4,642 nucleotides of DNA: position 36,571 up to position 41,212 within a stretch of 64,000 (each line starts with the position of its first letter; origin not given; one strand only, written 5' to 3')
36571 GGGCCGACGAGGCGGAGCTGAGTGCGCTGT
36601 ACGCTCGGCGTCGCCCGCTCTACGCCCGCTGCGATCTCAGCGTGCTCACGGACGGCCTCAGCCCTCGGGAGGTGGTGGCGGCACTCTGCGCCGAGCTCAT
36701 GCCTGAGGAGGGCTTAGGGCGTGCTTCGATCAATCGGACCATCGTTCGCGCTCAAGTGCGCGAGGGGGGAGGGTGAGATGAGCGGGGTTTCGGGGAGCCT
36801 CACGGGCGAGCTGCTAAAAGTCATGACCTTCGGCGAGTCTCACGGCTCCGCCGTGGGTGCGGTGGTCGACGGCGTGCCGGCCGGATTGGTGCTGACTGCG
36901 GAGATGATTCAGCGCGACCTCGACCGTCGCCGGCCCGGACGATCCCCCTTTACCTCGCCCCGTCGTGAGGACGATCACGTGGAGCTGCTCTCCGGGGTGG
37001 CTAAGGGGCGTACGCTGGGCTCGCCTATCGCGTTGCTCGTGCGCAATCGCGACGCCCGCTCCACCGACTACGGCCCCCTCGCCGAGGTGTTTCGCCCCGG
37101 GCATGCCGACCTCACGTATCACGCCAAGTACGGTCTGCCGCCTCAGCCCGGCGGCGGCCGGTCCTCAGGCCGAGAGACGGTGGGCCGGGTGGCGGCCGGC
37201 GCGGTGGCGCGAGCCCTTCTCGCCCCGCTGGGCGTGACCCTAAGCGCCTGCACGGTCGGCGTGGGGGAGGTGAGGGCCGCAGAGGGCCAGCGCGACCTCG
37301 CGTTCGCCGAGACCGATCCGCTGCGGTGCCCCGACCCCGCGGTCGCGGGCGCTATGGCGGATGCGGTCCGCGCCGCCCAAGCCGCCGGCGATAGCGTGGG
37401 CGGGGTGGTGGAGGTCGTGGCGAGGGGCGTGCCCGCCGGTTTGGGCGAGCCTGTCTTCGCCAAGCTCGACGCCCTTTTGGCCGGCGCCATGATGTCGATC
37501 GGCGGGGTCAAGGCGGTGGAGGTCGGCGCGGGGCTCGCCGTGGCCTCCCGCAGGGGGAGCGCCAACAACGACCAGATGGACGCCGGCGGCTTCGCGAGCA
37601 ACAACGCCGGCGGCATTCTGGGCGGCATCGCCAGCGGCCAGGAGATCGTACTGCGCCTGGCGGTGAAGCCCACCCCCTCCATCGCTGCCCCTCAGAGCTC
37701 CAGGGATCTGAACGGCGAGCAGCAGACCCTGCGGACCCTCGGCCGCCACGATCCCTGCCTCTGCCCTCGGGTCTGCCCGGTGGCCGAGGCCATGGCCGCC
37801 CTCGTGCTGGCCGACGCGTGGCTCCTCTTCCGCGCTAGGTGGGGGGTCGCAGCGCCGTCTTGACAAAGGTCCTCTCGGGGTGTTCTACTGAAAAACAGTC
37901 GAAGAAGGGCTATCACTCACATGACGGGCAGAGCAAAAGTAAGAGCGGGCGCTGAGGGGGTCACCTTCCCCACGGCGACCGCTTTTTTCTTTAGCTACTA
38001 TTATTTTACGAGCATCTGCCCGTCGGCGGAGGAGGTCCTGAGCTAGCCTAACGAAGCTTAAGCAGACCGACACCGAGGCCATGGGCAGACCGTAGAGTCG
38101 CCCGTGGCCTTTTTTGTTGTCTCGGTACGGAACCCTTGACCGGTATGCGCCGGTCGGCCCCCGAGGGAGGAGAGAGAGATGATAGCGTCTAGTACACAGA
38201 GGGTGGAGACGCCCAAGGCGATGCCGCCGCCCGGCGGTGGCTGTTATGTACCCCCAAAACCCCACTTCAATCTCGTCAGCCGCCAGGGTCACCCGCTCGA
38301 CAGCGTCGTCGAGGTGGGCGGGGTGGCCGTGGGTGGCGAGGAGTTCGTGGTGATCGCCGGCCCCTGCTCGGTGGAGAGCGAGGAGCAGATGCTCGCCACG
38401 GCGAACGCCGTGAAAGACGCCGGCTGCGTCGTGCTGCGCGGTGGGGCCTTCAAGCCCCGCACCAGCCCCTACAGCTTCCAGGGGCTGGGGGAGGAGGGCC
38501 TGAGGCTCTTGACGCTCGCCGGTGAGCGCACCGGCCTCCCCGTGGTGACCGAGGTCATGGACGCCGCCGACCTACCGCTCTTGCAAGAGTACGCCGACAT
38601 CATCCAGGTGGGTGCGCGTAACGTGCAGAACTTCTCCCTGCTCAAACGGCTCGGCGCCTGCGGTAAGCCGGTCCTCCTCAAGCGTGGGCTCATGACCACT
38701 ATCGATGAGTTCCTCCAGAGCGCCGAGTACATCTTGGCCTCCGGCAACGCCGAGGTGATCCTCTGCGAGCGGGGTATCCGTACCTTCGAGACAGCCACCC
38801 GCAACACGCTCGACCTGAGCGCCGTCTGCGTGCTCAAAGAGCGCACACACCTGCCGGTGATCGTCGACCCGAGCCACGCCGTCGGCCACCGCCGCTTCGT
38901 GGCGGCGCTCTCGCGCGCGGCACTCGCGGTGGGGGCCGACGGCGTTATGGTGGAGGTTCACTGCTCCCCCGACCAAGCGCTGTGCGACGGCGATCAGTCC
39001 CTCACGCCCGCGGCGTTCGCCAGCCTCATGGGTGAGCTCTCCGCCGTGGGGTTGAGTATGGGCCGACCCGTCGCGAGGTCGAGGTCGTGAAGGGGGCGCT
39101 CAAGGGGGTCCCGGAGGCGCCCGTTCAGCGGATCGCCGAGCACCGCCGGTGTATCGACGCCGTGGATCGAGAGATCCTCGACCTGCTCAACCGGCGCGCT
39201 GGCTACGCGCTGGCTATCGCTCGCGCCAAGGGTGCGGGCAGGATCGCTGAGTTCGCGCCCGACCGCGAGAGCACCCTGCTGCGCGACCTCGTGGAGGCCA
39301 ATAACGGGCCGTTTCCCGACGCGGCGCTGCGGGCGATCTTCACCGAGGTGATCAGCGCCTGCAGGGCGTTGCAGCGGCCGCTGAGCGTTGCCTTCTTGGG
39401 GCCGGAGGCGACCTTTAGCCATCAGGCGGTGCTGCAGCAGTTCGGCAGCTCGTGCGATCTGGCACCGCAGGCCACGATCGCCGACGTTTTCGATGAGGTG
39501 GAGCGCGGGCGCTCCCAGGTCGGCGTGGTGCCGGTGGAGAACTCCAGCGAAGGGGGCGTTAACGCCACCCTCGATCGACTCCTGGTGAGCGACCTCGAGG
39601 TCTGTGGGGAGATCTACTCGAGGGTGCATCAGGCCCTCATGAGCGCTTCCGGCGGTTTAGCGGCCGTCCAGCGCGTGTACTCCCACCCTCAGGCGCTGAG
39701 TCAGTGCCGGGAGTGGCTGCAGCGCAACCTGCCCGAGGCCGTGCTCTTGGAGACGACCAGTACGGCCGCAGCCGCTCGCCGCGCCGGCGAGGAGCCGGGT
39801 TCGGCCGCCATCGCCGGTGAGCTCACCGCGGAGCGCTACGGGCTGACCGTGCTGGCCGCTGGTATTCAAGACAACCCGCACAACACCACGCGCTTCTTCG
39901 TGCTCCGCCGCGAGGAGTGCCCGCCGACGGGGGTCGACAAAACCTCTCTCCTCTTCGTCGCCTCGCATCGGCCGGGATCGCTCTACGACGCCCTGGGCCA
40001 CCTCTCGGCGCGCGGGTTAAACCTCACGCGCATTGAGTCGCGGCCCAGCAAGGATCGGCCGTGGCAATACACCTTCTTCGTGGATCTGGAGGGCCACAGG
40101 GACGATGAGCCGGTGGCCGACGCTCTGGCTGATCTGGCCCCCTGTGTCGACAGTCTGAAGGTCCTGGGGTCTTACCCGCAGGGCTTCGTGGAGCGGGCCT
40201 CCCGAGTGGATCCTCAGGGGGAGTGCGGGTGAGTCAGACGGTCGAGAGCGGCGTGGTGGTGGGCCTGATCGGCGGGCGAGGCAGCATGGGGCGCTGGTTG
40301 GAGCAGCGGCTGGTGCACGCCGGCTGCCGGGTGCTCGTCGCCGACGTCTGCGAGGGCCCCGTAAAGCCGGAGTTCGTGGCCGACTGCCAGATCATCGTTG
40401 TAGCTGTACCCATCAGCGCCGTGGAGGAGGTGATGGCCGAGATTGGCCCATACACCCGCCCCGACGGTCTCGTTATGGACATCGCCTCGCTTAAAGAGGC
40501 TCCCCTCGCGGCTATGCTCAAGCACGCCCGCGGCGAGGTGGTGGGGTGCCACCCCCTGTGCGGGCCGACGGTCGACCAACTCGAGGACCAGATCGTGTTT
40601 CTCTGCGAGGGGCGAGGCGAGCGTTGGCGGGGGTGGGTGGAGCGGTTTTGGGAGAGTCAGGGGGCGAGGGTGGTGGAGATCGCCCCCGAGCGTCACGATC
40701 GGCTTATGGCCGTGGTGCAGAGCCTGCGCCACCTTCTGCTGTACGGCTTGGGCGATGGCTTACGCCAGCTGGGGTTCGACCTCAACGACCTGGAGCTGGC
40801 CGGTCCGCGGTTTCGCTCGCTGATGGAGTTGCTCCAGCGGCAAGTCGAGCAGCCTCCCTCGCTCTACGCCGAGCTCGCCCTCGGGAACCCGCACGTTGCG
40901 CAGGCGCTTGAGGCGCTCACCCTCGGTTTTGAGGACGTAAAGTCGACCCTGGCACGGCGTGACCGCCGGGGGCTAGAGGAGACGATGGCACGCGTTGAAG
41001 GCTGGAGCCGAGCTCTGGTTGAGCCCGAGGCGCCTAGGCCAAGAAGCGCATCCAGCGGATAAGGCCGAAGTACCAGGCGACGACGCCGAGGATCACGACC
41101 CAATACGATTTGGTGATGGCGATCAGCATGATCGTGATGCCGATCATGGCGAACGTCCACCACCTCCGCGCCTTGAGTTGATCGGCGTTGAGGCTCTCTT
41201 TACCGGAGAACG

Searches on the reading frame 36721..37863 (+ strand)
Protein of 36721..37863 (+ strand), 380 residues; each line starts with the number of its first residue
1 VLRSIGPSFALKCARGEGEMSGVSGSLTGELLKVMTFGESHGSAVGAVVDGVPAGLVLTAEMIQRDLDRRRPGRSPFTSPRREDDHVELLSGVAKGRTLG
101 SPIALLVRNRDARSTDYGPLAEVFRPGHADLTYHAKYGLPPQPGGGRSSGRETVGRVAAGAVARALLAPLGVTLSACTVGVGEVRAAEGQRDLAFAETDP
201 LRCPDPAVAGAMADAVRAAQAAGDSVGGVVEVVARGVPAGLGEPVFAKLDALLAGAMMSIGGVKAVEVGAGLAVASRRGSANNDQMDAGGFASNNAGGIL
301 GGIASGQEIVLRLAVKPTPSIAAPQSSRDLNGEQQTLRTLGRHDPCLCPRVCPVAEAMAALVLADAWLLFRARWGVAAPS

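Call 125: search_protein_families(library=pfam, proteins=[window:36721-37863:+], max_evalue=0.00001)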
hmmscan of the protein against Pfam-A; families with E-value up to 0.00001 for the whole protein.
window:36721-37863:+ (380 aa): 1 family
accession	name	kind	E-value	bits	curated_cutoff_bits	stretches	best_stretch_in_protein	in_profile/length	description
PF01264.26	Chorismate_synt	-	4.1e-128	427.1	27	1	32-368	1-327/327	Chorismate synthase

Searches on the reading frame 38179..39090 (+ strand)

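Call 125: search_protein_families(library=pfam, proteins=[window:38179-39090:+], max_evalue=0.00001)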
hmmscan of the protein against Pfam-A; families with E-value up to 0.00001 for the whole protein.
window:38179-39090:+ (303 aa): 2 families
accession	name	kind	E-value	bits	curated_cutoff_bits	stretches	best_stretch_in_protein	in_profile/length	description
PF00793.26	DAHP_synth_1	-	1.5e-81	273.7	25.5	1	49-287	10-264/270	DAHP synthetase I family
PF03102.20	NeuB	-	2.8e-10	40.5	22.1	1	103-296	53-238/241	NeuB family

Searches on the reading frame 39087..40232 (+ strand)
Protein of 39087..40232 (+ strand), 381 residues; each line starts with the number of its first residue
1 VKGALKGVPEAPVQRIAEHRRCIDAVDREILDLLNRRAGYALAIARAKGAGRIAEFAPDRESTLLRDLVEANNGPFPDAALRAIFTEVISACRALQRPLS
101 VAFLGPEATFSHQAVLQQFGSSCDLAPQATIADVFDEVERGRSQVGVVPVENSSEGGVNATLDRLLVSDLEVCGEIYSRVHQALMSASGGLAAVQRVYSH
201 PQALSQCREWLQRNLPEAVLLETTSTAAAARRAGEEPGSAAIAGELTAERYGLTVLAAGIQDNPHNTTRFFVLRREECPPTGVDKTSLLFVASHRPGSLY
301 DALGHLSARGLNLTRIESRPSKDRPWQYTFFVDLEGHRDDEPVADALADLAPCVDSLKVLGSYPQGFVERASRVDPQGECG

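Call 125: search_protein_families(library=pfam, proteins=[window:39087-40232:+], max_evalue=0.00001)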
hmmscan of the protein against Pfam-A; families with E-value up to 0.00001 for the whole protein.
window:39087-40232:+ (381 aa): 3 families
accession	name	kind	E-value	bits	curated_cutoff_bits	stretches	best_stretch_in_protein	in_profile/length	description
PF00800.23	PDT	-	1.1e-63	214.7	25.2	1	101-277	1-180/181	Prephenate dehydratase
PF01817.26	CM_2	-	9e-19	67.9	27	1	20-97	2-80/80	Chorismate mutase type II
PF01842.31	ACT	-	1.1e-10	41.5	27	1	287-351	2-65/66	ACT domain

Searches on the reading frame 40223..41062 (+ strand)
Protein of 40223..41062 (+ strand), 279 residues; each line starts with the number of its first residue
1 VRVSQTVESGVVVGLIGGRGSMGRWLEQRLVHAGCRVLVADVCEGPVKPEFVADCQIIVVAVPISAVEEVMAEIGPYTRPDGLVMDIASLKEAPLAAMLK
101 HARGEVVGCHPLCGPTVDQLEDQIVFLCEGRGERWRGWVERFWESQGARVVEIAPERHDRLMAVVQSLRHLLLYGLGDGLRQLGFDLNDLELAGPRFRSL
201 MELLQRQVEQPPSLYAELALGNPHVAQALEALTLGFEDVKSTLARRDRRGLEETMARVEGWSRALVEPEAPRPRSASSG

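Call 125: search_protein_families(library=pfam, proteins=[window:40223-41062:+], max_evalue=0.00001)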
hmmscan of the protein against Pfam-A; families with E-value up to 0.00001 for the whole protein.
window:40223-41062:+ (279 aa): 2 families
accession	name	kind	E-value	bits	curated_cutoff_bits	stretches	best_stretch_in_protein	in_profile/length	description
PF02153.23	PDH_N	-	1.2e-17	64.2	26.5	1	40-151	33-153/154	Prephenate dehydrogenase, nucleotide-binding domain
PF20463.3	PDH_C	-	2.1e-10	41.3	22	1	155-256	2-101/102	Prephenate dehydrogenase, dimerization domain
